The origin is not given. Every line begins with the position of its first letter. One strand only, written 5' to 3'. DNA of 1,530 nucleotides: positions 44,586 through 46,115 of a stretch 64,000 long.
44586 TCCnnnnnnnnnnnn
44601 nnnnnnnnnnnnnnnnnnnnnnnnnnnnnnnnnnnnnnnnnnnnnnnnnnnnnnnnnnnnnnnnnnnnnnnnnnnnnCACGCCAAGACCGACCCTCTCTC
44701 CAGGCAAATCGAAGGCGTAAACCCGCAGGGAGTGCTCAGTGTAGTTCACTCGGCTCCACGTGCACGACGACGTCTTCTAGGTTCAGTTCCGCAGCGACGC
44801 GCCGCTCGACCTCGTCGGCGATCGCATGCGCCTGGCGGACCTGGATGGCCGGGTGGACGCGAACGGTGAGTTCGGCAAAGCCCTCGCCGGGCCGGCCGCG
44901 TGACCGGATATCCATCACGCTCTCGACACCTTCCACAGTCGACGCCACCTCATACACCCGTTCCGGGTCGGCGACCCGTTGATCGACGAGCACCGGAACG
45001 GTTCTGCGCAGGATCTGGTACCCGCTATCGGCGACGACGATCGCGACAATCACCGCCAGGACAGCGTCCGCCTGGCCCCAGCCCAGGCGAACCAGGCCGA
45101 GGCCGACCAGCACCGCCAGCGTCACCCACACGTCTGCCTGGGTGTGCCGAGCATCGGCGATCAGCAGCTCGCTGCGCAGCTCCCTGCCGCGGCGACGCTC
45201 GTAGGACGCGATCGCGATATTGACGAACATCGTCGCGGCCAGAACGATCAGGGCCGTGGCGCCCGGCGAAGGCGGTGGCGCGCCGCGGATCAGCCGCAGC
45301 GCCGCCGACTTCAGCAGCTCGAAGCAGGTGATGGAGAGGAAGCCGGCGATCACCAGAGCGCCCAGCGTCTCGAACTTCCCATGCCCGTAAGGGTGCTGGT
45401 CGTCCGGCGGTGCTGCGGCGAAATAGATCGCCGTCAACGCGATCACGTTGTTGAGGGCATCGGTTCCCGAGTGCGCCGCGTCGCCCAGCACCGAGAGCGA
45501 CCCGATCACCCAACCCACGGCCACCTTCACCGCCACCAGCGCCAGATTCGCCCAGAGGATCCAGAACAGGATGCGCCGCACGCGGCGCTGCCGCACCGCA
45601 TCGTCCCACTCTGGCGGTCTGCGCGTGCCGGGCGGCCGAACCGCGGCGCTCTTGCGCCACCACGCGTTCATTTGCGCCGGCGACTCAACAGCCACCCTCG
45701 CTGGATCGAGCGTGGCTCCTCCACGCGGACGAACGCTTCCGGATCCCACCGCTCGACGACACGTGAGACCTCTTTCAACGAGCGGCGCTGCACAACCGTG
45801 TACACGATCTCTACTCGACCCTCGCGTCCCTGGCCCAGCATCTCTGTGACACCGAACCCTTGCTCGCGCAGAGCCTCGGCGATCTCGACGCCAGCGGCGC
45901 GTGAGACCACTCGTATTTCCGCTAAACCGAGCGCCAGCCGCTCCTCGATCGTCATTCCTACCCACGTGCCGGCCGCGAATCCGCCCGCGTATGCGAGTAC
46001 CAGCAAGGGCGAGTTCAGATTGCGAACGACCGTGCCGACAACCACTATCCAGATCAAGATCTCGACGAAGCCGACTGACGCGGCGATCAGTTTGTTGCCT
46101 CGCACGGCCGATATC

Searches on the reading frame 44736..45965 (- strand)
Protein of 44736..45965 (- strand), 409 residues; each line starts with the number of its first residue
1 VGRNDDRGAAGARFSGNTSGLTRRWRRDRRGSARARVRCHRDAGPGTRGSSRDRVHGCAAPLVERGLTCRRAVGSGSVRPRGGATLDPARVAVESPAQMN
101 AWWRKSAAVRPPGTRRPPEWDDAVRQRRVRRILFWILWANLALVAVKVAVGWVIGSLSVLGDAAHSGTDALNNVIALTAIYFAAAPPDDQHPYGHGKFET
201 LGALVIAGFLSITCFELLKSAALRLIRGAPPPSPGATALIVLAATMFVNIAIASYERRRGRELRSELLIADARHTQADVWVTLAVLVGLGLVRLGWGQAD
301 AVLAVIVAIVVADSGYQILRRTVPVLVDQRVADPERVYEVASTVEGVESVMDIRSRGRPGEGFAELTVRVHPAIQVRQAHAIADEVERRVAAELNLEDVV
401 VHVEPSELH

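Call 71: search_protein_families(library=pfam, proteins=[window:44736-45965:-], max_evalue=0.0001)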
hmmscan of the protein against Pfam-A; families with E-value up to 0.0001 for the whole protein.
window:44736-45965:- (409 aa): 2 families
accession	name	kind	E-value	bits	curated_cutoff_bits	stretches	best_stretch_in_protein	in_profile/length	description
PF01545.26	Cation_efflux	-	4.6e-46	157.5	26.6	1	134-327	2-198/198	Cation efflux family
PF16916.11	ZT_dimer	-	5.2e-15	55.7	26.7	1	335-405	7-77/78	Dimerisation domain of Zinc Transporter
